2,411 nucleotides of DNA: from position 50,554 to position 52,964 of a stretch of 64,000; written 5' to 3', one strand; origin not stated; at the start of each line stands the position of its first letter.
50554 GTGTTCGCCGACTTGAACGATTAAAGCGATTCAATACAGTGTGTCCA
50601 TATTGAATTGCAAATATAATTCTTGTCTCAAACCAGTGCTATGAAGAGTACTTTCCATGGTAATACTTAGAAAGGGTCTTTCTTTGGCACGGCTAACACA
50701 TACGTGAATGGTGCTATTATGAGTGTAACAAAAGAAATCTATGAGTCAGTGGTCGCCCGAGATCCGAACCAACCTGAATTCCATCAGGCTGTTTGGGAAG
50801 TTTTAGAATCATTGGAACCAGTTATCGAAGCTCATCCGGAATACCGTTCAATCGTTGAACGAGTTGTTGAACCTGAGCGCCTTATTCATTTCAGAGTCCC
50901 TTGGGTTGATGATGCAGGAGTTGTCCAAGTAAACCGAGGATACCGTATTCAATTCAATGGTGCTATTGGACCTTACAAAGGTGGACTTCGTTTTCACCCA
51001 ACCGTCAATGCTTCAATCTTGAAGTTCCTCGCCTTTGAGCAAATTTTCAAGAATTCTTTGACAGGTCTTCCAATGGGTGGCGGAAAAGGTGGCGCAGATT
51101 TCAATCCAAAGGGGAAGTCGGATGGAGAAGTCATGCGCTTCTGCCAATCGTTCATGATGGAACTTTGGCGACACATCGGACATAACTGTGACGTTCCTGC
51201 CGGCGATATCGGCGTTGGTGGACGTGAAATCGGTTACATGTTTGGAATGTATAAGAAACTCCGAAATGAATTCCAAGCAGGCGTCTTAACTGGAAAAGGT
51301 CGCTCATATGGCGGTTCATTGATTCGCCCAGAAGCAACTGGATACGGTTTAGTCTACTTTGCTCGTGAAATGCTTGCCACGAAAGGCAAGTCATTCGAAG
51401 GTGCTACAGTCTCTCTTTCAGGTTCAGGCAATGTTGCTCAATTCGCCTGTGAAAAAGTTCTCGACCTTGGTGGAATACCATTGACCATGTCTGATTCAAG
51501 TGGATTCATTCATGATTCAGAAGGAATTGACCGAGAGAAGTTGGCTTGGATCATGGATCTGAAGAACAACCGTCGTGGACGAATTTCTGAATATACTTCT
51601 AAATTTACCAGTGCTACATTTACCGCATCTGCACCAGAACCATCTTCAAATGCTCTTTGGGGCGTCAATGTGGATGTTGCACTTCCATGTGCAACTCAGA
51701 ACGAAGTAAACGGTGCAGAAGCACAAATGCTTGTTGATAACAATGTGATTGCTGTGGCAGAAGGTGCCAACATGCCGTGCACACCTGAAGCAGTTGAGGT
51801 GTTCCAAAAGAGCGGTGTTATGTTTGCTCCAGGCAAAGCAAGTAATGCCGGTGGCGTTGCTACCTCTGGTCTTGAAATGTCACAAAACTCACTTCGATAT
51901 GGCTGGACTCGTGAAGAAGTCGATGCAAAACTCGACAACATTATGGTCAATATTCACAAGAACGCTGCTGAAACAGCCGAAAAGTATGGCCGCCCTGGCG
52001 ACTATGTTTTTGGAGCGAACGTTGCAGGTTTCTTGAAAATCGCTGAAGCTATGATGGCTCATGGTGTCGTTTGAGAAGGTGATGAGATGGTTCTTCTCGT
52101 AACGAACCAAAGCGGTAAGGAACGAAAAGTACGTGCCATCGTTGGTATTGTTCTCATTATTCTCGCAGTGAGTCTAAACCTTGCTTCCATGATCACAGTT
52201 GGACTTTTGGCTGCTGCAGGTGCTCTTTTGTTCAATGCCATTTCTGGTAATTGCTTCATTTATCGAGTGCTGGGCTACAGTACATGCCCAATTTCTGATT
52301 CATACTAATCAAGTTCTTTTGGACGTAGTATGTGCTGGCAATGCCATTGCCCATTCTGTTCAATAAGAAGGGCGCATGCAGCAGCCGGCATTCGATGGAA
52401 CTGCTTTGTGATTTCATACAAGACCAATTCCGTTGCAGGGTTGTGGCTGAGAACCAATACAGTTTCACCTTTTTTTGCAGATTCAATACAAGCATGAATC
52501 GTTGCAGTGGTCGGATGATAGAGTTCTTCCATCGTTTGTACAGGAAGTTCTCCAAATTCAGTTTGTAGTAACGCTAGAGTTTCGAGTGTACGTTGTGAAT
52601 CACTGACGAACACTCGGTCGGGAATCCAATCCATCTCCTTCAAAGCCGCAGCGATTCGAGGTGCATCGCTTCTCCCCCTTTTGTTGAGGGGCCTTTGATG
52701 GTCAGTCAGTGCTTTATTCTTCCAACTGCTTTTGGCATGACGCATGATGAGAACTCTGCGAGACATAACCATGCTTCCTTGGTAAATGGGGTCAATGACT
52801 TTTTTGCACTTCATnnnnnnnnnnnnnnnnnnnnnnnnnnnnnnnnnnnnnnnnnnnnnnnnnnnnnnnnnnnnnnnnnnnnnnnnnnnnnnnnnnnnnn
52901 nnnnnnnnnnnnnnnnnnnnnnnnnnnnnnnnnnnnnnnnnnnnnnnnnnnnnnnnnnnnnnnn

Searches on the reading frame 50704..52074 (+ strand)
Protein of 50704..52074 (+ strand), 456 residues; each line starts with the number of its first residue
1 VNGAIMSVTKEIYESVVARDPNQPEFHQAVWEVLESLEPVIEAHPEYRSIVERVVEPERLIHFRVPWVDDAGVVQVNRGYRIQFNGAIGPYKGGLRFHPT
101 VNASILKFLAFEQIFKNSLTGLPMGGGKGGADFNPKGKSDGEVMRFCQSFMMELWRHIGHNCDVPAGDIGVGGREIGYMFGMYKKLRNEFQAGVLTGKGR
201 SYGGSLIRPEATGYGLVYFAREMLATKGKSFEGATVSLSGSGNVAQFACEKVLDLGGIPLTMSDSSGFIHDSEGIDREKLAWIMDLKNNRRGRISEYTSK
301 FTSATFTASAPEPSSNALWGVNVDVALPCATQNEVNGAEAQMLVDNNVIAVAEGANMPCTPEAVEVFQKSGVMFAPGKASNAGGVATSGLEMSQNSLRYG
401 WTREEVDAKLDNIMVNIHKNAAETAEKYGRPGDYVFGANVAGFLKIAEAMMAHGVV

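Call 7: search_protein_families(library=pfam, proteins=[window:50704-52074:+], max_evalue=0.001)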
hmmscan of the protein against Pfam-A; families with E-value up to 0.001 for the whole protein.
window:50704-52074:+ (456 aa): 2 families
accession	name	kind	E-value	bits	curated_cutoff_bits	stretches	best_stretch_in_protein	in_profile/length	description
PF00208.27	ELFV_dehydrog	-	1.3e-85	287.4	23.4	1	203-454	1-241/241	Glutamate/Leucine/Phenylalanine/Valine dehydrogenase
PF02812.23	ELFV_dehydrog_N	-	4.2e-51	172.5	25.3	1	57-185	1-129/129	Glu/Leu/Phe/Val dehydrogenase, dimerisation domain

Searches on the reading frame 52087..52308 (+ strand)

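Call 7: search_protein_families(library=pfam, proteins=[window:52087-52308:+], max_evalue=0.001)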
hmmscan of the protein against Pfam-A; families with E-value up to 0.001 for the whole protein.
window:52087-52308:+ (73 aa): 1 family
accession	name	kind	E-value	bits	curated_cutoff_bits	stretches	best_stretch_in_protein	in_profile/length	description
PF11127.14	YgaP-like_TM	-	5.9e-12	46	25.3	1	7-68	4-64/66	Inner membrane protein YgaP-like, transmembrane domain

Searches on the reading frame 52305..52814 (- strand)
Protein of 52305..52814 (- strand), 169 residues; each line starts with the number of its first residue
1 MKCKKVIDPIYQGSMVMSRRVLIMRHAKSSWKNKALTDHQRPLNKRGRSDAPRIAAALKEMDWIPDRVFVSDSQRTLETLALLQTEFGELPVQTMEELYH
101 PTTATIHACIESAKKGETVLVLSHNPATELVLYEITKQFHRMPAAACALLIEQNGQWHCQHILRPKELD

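Call 3: search_protein_families(library=pfam, proteins=[window:52305-52814:-], max_evalue=0.01)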
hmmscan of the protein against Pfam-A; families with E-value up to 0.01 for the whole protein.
window:52305-52814:- (169 aa): 1 family
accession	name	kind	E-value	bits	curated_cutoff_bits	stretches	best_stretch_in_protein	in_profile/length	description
PF00300.27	His_Phos_1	-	1.1e-12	48.5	21.7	1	21-98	1-77/194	Histidine phosphatase superfamily (branch 1)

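Call 10: search_protein_families(library=ncbifam, proteins=[window:52305-52814:-], max_evalue=0.1)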
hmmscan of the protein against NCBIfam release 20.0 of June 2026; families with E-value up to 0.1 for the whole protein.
window:52305-52814:- (169 aa): 13 families
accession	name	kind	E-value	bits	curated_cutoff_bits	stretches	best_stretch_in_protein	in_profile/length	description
TIGR00249.1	sixA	equivalog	2.2e-11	43.8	74.5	1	20-137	2-121/154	phosphohistidine phosphatase SixA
NF052459.1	OxoGTPPhMutT1Mycb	equivalog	1.3e-06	27.7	475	1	17-116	131-233/292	8-oxo-(d)GTP phosphatase MutT1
NF010718.0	PRK14120.1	equivalog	9.9e-06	25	366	1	17-85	3-75/249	phosphoglyceromutase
TIGR01258.1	pgm_1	subfamily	4.2e-05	23.1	81.7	1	20-84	2-68/245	2,3-bisphosphoglycerate-dependent phosphoglycerate mutase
NF002339.0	PRK01295.1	equivalog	0.0001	21.8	316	1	17-97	1-83/206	2,3-bisphosphoglycerate-dependent phosphoglycerate mutase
NF010713.0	PRK14115.1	equivalog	0.00013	21.4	305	1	20-89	3-74/248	2,3-diphosphoglycerate-dependent phosphoglycerate mutase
NF002217.0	PRK01112.1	equivalog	0.00022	20.7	320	1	21-115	4-96/228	2,3-bisphosphoglycerate-dependent phosphoglycerate mutase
NF009993.0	PRK13462.1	equivalog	0.00025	20.7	226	1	16-85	3-74/203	acid phosphatase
NF045917.1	PhserinePhPspA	equivalog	0.00058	19.6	350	1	20-86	3-69/211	phosphoserine phosphatase PspA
NF004841.0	PRK06193.1-1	equivalog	0.0023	17.3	178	1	38-90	93-142/232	hypothetical protein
NF038349.1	dPGM_arch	equivalog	0.018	14.9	225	1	21-92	1-73/194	2,3-diphosphoglycerate-dependent phosphoglycerate mutase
NF010717.0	PRK14119.1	equivalog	0.077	12.6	378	0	21-86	4-71/228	2,3-diphosphoglycerate-dependent phosphoglycerate mutase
NF005567.0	PRK07238.1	equivalog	0.098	12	326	0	17-98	176-257/378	bifunctional RNase H/acid phosphatase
